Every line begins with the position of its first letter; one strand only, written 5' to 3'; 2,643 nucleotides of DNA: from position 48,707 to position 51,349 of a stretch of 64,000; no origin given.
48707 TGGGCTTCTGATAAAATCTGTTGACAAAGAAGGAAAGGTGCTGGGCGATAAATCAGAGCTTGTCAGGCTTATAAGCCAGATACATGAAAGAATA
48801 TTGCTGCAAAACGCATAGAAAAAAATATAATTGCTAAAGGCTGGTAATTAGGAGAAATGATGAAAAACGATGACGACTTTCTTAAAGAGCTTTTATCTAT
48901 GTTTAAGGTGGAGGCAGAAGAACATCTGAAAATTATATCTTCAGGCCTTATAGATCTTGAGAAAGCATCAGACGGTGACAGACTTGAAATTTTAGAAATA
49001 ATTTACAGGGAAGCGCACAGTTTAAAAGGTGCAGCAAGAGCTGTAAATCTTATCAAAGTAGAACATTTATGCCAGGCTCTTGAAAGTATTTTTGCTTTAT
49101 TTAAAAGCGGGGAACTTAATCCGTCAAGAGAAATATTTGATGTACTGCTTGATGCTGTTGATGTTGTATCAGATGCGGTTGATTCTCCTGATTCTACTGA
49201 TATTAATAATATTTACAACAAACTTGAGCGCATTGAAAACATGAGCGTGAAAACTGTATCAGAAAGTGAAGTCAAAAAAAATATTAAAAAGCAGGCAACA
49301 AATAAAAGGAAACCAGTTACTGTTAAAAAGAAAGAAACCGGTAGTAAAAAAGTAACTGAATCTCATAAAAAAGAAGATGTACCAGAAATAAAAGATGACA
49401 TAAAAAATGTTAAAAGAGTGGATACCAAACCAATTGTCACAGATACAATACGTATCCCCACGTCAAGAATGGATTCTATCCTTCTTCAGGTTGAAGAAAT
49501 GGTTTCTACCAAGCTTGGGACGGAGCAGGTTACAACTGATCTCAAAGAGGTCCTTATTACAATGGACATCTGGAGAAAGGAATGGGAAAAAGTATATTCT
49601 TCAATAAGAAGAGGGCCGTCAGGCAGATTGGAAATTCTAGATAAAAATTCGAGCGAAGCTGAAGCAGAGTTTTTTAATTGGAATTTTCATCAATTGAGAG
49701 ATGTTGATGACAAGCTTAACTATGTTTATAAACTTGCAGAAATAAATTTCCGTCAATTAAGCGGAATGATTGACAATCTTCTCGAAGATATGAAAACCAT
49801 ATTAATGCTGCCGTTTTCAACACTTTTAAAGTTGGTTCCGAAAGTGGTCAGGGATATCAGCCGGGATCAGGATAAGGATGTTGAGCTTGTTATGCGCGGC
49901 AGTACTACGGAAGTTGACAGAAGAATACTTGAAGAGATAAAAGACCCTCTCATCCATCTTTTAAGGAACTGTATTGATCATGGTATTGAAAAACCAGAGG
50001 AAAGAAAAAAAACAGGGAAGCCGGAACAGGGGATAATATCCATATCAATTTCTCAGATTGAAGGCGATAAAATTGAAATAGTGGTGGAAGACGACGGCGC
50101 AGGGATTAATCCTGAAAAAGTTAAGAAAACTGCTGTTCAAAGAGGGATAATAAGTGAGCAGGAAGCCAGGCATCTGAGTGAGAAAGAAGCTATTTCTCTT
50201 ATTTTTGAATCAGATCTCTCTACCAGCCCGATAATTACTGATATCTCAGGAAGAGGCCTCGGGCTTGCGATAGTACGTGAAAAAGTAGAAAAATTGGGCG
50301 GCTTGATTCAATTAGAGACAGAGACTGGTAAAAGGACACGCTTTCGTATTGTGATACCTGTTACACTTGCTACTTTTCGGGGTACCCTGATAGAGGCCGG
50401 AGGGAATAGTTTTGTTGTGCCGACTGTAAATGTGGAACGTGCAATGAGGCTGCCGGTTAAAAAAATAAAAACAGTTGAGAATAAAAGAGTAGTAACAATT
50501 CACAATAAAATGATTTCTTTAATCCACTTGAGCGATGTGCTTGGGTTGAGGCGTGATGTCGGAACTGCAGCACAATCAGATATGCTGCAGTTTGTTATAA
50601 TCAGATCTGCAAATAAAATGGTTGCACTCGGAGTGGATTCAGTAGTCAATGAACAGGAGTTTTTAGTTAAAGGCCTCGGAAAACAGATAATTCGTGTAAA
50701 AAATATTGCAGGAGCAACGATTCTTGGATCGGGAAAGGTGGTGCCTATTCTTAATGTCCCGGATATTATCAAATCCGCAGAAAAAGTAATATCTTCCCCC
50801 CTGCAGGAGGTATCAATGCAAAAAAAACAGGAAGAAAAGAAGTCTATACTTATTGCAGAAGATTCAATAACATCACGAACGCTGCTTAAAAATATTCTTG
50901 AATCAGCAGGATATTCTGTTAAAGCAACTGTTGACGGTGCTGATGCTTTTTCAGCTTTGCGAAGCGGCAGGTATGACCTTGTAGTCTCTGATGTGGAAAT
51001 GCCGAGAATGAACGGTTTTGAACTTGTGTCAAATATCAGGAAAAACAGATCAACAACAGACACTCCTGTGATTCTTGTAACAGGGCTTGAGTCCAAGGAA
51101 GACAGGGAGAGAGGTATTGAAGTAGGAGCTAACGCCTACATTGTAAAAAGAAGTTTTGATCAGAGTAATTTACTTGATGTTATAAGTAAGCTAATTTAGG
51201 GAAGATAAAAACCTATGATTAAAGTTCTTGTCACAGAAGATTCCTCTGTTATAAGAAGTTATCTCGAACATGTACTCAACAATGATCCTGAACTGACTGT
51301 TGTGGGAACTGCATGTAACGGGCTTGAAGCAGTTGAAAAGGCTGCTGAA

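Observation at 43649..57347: Sigma-54-driven Wsp/Frz-like alternative chemosensory cluster whose output is a multi-REC phosphorelay kinase rather than a motor or c-di-GMP effector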

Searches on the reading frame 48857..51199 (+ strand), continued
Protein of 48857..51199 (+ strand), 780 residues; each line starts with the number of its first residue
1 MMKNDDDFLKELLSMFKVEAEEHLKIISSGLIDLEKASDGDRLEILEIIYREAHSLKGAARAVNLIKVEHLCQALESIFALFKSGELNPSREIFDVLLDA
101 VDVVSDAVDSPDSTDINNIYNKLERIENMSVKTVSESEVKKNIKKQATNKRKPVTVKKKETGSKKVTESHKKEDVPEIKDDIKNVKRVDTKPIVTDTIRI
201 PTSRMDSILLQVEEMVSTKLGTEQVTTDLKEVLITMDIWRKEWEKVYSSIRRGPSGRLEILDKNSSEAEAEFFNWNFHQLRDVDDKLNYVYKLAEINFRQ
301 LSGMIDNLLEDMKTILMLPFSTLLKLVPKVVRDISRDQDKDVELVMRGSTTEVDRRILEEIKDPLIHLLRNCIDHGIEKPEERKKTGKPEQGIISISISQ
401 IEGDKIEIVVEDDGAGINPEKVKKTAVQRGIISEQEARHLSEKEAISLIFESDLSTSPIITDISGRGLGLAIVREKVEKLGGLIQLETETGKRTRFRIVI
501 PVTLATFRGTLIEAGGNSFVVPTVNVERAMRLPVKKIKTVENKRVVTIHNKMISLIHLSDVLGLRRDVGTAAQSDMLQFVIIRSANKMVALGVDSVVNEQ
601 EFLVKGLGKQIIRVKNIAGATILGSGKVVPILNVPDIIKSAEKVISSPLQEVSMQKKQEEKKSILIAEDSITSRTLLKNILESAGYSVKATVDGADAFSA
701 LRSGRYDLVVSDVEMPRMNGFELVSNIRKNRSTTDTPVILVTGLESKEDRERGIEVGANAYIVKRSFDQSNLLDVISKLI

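Call 39: find_encoding_contigs(protein=P0115, flank=10000, max_places=1)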
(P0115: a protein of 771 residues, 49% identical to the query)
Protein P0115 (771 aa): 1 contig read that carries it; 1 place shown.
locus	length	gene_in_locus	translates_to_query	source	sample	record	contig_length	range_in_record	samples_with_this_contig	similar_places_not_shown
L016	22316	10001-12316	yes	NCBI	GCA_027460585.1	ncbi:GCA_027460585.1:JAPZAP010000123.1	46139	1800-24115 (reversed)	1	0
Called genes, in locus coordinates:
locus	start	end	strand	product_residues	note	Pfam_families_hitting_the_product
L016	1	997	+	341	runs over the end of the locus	-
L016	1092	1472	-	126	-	PF01201:Ribosomal_S8e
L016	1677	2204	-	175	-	PF11848:DUF3368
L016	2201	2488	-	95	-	PF01402:RHH_1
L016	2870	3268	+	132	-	-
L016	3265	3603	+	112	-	PF00543:P-II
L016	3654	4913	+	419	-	PF00815:Histidinol_dh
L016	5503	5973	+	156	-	PF01584:CheW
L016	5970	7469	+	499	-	PF01739:CheR, PF13431:TPR_17 (faint), PF00515:TPR_1 (faint), PF07719:TPR_2 (faint), PF13176:TPR_7 (faint), PF13181:TPR_8 (faint), PF12895:ANAPC3 (weak), PF13414:TPR_11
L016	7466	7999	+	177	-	PF01584:CheW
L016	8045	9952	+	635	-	PF00989:PAS, PF08448:PAS_4, PF13426:PAS_9, PF00015:MCPsignal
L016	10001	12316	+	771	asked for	PF01627:Hpt, PF02518:HATPase_c, PF01584:CheW, PF00072:Response_reg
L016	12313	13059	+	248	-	PF00072:Response_reg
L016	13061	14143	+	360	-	PF00072:Response_reg, PF01339:CheB_methylest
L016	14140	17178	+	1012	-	PF00072:Response_reg, PF13185:GAF_2, PF00989:PAS, PF08448:PAS_4, PF13426:PAS_9, PF08447:PAS_3, PF00989:PAS, PF08448:PAS_4, +8 more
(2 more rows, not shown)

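Call 63: find_encoding_contigs(protein=P0074, flank=10000, max_places=1)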
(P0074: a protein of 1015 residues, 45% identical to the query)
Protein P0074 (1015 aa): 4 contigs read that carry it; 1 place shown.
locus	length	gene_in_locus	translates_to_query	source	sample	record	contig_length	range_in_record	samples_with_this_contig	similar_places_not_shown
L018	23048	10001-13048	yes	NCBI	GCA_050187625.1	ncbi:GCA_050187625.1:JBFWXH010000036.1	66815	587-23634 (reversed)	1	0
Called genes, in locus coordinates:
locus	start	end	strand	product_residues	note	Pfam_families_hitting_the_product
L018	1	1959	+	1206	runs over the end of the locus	PF00072:Response_reg, PF00989:PAS, PF08447:PAS_3, PF08448:PAS_4, PF00512:HisKA, PF02518:HATPase_c, PF00072:Response_reg, PF01627:Hpt, +1 more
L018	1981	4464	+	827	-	PF00512:HisKA, PF02518:HATPase_c, PF00072:Response_reg, PF01627:Hpt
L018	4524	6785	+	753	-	PF00072:Response_reg, PF05157:MshEN (faint), PF00437:T2SSE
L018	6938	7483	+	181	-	PF01584:CheW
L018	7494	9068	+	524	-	PF01739:CheR, PF08242:Methyltransf_12 (faint), PF00515:TPR_1 (faint), PF07719:TPR_2 (faint), PF13432:TPR_16 (faint), PF12895:ANAPC3 (weak)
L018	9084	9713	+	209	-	PF01584:CheW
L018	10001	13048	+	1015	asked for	PF01627:Hpt, PF02518:HATPase_c, PF01584:CheW, PF00072:Response_reg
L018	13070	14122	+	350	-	PF00072:Response_reg, PF01339:CheB_methylest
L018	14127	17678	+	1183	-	PF00072:Response_reg, PF23198:PDE8A_N (faint), PF24896:Receiver_CRE1 (faint), PF00989:PAS (weak), PF00512:HisKA, PF02518:HATPase_c, PF00072:Response_reg, PF01627:Hpt, +1 more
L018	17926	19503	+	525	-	PF00989:PAS, PF08448:PAS_4, PF13188:PAS_8 (weak), PF13426:PAS_9, PF01627:Hpt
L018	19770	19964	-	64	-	-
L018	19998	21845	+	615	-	PF00072:Response_reg, PF01627:Hpt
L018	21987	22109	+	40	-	-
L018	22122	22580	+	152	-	PF00015:MCPsignal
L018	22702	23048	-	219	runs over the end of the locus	PF03070:TENA_THI-4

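Call 64: find_encoding_contigs(protein=P0059, flank=10000, max_places=1)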
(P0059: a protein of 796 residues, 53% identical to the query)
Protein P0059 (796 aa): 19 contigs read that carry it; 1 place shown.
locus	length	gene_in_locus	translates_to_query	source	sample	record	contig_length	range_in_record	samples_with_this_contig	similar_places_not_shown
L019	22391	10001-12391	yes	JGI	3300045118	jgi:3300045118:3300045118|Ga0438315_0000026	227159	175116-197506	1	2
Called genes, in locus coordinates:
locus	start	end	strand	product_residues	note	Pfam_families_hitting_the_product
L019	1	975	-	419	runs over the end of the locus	PF00890:FAD_binding_2 (weak), PF01134:GIDA (faint), PF01266:DAO (faint), PF03486:HI0933_like, PF07992:Pyr_redox_2 (faint), PF12831:FAD_oxidored (weak), PF22780:HI0933_like_1st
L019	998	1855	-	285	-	PF01145:Band_7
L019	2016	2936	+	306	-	PF00890:FAD_binding_2 (faint), PF01134:GIDA (faint), PF01266:DAO (faint), PF01494:FAD_binding_3 (faint), PF01946:Thi4 (faint), PF07992:Pyr_redox_2, PF13738:Pyr_redox_3, PF00070:Pyr_redox, +2 more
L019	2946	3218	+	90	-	PF01022:HTH_5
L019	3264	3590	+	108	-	PF00085:Thioredoxin, PF14595:Thioredoxin_9 (weak), PF13098:Thioredoxin_2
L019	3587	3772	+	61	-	PF19628:DUF6132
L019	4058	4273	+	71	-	-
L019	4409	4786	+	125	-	PF00072:Response_reg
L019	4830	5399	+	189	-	PF01584:CheW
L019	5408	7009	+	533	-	PF01739:CheR, PF12895:ANAPC3 (weak), PF13428:TPR_14 (faint), PF13181:TPR_8 (faint), PF13374:TPR_10 (faint), PF13432:TPR_16 (faint), PF00515:TPR_1 (weak), PF13414:TPR_11 (weak), +4 more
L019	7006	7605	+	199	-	PF01584:CheW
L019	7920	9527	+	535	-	PF00672:HAMP, PF00015:MCPsignal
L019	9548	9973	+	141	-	PF01627:Hpt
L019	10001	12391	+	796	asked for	PF01627:Hpt, PF02518:HATPase_c, PF01584:CheW, PF00072:Response_reg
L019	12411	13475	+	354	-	PF00072:Response_reg, PF01339:CheB_methylest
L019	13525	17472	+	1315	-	PF00072:Response_reg, PF13185:GAF_2, PF01590:GAF, PF13492:GAF_3, PF01590:GAF, PF13185:GAF_2, PF13492:GAF_3, PF00512:HisKA, +5 more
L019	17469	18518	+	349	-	PF00072:Response_reg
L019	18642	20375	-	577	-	PF00749:tRNA-synt_1c, PF03950:tRNA-synt_1c_C, PF20974:tRNA-synt_1c_C2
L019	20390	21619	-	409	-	PF00202:Aminotran_3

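Call 73: search_protein_families(library=pfam, proteins=[L014:7907-8520:+, L015:7945-8560:+, L019:7920-8530:+, L011:7882-8490:+], max_evalue=10)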
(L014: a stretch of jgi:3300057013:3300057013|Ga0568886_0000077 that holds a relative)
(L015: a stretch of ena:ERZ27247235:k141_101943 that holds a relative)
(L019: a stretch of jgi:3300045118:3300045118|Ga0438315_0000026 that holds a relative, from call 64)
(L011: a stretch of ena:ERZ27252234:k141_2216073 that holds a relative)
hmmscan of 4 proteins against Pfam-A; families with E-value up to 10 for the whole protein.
L014:7907-8520:+ (204 aa): 3 families
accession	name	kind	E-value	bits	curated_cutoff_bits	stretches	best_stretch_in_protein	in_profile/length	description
PF20514.4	ROXA-like_wH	-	0.0031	17.9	22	1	88-141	11-66/119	ROXA-like winged helix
PF20644.2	Rrn7_cyclin_N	-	0.039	14.5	24.1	1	97-194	7-92/126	Rrn7/TAF1B, N-terminal cyclin domain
PF00335.26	Tetraspanin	-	2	8.5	32.1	1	12-68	83-141/225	Tetraspanin family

L015:7945-8560:+ (205 aa): 8 families
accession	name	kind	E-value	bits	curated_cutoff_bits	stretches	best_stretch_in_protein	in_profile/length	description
PF14357.11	DUF4404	-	0.1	13.7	27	1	60-115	1-55/83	Domain of unknown function (DUF4404)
PF24689.1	TriTu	-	0.13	12.6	27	1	61-92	54-85/91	Immunity protein TriTu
PF04336.18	ACP_PD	-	0.17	12.4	27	1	65-122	121-181/183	Acyl carrier protein phosphodiesterase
PF23488.1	YKL065W-A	-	0.17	12.4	27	1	153-194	14-53/73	YKL065W-A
PF07303.18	Occludin_ELL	-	0.2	12.9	31.2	1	108-170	29-91/101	Occludin homology domain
PF12687.12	DUF3801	-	0.22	12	24.1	1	74-118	74-119/131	Protein of unknown function (DUF3801)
PF06024.17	Orf78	-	2.7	8.7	29.4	1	156-201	46-86/101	Orf78 (ac78)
PF17140.10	DUF5113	-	6.6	7.1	27.1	1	108-198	66-154/161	Domain of unknown function (DUF5113)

L019:7920-8530:+ (203 aa): 2 families
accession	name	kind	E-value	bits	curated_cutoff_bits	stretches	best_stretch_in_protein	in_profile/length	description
PF21528.2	CC2D1A-B_DM14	-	0.15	12.7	24.6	1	69-108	13-52/56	Coiled-coil and C2 domain-containing protein 1, DM14 domain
PF13800.11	Sigma_reg_N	-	1.9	9.3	26.3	1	6-44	6-43/91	Sigma factor regulator N-terminal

L011:7882-8490:+ (203 aa): 6 families
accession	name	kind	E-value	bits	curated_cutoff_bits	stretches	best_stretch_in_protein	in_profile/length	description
PF17623.7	B277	-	0.017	14.7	27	1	162-201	198-237/277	Domain of unknown function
PF04837.17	MbeB_N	-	0.077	13.8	22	1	65-101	12-48/52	MbeB-like, N-term conserved region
PF01442.23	Apolipoprotein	-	0.11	12.6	90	1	51-174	36-160/190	Apolipoprotein A1/A4/E domain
PF02520.22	ANIS5_cation-bd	-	0.13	12.8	29.3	1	136-175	25-64/109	SXP/RAL-2 family protein Ani s 5-like, metal-binding domain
PF19903.4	DUF6376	-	0.22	12.3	27.3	1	37-106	20-90/116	Family of unknown function (DUF6376)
PF15938.10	DUF4750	-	0.29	11.3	27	1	10-31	6-27/54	Domain of unknown function (DUF4750)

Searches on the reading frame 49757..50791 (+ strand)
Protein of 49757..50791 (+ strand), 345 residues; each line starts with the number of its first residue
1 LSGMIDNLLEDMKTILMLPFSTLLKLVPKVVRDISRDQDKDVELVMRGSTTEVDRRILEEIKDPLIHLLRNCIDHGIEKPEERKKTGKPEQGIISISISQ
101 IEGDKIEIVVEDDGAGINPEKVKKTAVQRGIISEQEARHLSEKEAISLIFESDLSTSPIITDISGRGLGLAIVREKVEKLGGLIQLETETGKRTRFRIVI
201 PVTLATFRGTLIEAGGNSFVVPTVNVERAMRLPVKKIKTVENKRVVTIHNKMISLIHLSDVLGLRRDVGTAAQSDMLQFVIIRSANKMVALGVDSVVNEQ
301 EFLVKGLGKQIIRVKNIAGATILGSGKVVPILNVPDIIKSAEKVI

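Call 44: search_dna_similar(query=window:49757-50791:+, collection=plasmids, mode=protein, max_rows=30)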
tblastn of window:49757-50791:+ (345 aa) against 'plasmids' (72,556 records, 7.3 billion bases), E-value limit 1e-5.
Records with a match: 597; places in all: 643; records where one place covers at least 80% of the query: 583.
Best place of each record, by identity: <60% 597.
By first word of the organism name: Ralstonia 136; Pseudomonas 135; Sinorhizobium 76; Phaeobacter 59; Azospirillum 23; Leisingera 17; Deinococcus 12; Burkholderia 9; Shinella 7; Novosphingobium 7; and 61 more.
By predicted mobility (MOB-suite, as given by PLSDB): non-mobilizable 364; mobilizable 130; conjugative 103.
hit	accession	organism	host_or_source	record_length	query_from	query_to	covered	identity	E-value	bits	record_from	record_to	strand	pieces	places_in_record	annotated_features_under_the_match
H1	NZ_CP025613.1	Niveispirillum cyanobacteriorum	sing cell,cyanobacterial aggregates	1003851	1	341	99%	42.5%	5e-80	273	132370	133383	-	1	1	none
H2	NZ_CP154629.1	Acetoanaerobium noterae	cell culture,Sludge of a digestion ...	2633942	17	333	92%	40.4%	1e-65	231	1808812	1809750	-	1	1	none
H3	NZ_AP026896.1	Aeromonas caviae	Microbe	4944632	12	343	96%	37.0%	1e-60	217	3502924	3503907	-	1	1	none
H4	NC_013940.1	Deferribacter desulfuricans SSM1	-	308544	12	344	97%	36.6%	1e-54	199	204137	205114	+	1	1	chemotaxis protein CheW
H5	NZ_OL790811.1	Proteus mirabilis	-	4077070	7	337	96%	36.4%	1e-54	199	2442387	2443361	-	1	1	none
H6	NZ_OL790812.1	Proteus mirabilis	-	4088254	7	337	96%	36.4%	1e-54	199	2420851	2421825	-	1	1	none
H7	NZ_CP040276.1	Nostoc sp. C052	Blasia pusilla,pure culture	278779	1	334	97%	35.9%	6e-58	209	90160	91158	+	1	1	chemotaxis protein CheA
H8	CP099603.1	Comamonadaceae bacterium OTU4NAUVB1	Arabidopsis thaliana,pure culture,leaf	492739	8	334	95%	36.5%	2e-53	196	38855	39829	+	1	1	chemotaxis protein CheW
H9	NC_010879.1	Burkholderia glumae BGR1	-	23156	7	341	97%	35.5%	2e-51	190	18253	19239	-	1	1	cheA: chemotaxis protein CheA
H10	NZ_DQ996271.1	Burkholderia glumae BGR1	-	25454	7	341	97%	35.5%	2e-51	190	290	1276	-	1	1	cheA: chemotaxis protein CheA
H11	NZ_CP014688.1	Acetobacter persici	water kefir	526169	3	340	98%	35.2%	2e-50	187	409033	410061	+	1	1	chemotaxis protein CheA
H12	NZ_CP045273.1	Priestia megaterium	pure culture,Paper surface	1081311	11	334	94%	36.6%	2e-58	210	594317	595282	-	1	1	none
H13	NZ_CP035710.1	Sphaerotilus sulfidivorans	cell culture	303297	4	338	97%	35.0%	2e-57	207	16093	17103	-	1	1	chemotaxis protein CheA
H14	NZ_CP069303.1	Shinella sp. PSBB067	monoisolate,Minnesota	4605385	1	342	99%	34.1%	1e-52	193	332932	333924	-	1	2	none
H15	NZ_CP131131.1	Shinella zoogloeoides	isolate,Activated charcoal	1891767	1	342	99%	34.1%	8e-52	191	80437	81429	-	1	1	none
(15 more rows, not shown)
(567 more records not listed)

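Call 45: get_annotated_region(hit=H1, flank=9000)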
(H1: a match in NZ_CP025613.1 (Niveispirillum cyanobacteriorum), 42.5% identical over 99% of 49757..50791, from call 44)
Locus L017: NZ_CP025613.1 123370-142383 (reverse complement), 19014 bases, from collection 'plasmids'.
description: Niveispirillum cyanobacteriorum strain TH16 plasmid unnamed1, complete sequence
organism: Niveispirillum cyanobacteriorum (NCBI taxid 1612173)
taxonomy: Bacteria; Pseudomonadota; Alphaproteobacteria; Rhodospirillales; Azospirillaceae; Niveispirillum; Niveispirillum cyanobacteriorum
host: -; source: sing cell,cyanobacterial aggregates; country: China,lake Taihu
typing (MOB-suite, as given by PLSDB): non-mobilizable; mating-pair formation MPF_T
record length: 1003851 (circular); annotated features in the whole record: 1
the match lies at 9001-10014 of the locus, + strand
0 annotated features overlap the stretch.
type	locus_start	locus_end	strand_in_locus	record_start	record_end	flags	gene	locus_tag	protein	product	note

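Call 47: search_protein_families(library=pfam, proteins=[L017:3965-4465:+, L017:4462-5928:+, L017:5925-6557:+, L017:6558-8168:+, L017:8188-10437:+, L017:10449-11486:+, L017:11577-12743:+, L017:12850-13596:+, L017:1568-3904:-, L017:14725-16350:+], max_evalue=0.00001)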
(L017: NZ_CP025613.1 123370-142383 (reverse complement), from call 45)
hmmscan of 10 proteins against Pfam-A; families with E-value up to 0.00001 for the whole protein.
L017:3965-4465:+ (166 aa): 1 family
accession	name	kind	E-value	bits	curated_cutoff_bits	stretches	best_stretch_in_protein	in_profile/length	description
PF01584.24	CheW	-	5.6e-24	84.8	23.5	1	18-151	2-137/138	CheW-like domain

L017:4462-5928:+ (488 aa): 8 families
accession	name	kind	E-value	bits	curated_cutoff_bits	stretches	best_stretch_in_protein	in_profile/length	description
PF01739.24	CheR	-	5.2e-48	163.5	27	1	78-256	2-174/195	CheR methyltransferase, SAM binding domain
PF00515.34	TPR_1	-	1.7e-10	40.7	27.8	0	358-387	2-31/34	Tetratricopeptide repeat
PF07719.23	TPR_2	-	1e-09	38.2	27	0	358-387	2-31/34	Tetratricopeptide repeat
PF13181.12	TPR_8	-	1.4e-08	34.7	25.7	0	358-387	2-31/34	Tetratricopeptide repeat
PF14559.12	TPR_19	-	7.8e-08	33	25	0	329-400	8-68/68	Tetratricopeptide repeat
PF13428.12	TPR_14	-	3.8e-07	30.6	23.5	0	359-398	3-42/44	Tetratricopeptide repeat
PF13414.12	TPR_11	-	3.8e-06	26.9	26.8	0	409-432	12-35/42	TPR repeat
PF13176.12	TPR_7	-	4.1e-06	26.9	27.9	0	359-390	1-34/36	Tetratricopeptide repeat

L017:5925-6557:+ (210 aa): 1 family
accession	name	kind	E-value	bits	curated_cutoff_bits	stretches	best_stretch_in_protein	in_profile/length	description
PF01584.24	CheW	-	2.3e-20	73.1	23.5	1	64-190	2-134/138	CheW-like domain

L017:6558-8168:+ (536 aa): 3 families
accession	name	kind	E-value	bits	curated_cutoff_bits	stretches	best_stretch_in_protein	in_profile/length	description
PF05227.19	CHASE3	-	3.2e-39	134.4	28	1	37-174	1-138/138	CHASE3 domain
PF00015.26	MCPsignal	-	1.5e-32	113.3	34.6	1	320-501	3-170/172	Methyl-accepting chemotaxis protein (MCP) signalling domain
PF00672.30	HAMP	-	2.3e-14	53.9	25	1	203-256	1-53/53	HAMP domain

L017:8188-10437:+ (749 aa): 4 families
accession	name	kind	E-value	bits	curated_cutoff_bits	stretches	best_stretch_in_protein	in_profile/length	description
PF00072.30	Response_reg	-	4.2e-23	82.1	30.2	1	633-745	1-110/111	Response regulator receiver domain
PF02518.31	HATPase_c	-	4.5e-20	72.6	26.4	1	329-474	3-110/111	Histidine kinase-, DNA gyrase B-, and HSP90-like ATPase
PF01584.24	CheW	-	2.1e-16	60.2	23.5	1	480-608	2-136/138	CheW-like domain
PF01627.28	Hpt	-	1.7e-15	57.4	24.6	1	11-106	1-82/84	Hpt domain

L017:10449-11486:+ (345 aa): 2 families
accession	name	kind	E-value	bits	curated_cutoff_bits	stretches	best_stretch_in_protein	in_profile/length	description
PF01339.22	CheB_methylest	-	4.6e-59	199.5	24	1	165-341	1-174/174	CheB methylesterase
PF00072.30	Response_reg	-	2.1e-20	73.4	30.2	1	4-107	1-101/111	Response regulator receiver domain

L017:11577-12743:+ (388 aa): 0 families

L017:12850-13596:+ (248 aa): 1 family
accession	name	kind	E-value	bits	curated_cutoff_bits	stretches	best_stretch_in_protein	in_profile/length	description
PF01522.26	Polysacc_deac_1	-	5.6e-30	104.3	23.1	1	60-178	5-122/124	Polysaccharide deacetylase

L017:1568-3904:- (778 aa): 6 families
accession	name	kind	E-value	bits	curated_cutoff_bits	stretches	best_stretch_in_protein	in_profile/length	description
PF00930.27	DPPIV_N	-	7.3e-91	305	22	1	170-488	27-354/354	Dipeptidyl peptidase IV (DPP IV) N-terminal region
PF00326.27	Peptidase_S9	-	2.1e-52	178.2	22.6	1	580-777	7-212/213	Prolyl oligopeptidase family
PF07676.18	PD40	-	3.7e-11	43.1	20.9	0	177-206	1-30/38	WD40-like Beta Propeller Repeat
PF01738.24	DLH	-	8.8e-09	35.7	21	1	568-763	19-197/217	Dienelactone hydrolase family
PF12146.15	Hydrolase_4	-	1.8e-07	31.1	27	0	578-677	22-116/239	Serine aminopeptidase, S33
PF02129.25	Peptidase_S15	-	3.1e-07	30.8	23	0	533-683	1-140/262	X-Pro dipeptidyl-peptidase (S15 family)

L017:14725-16350:+ (541 aa): 1 family
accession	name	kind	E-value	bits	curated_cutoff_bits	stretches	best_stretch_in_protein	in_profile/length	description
PF00115.25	COX1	-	8.3e-124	414.2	34.8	1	74-507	2-436/436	Cytochrome C and Quinol oxidase polypeptide I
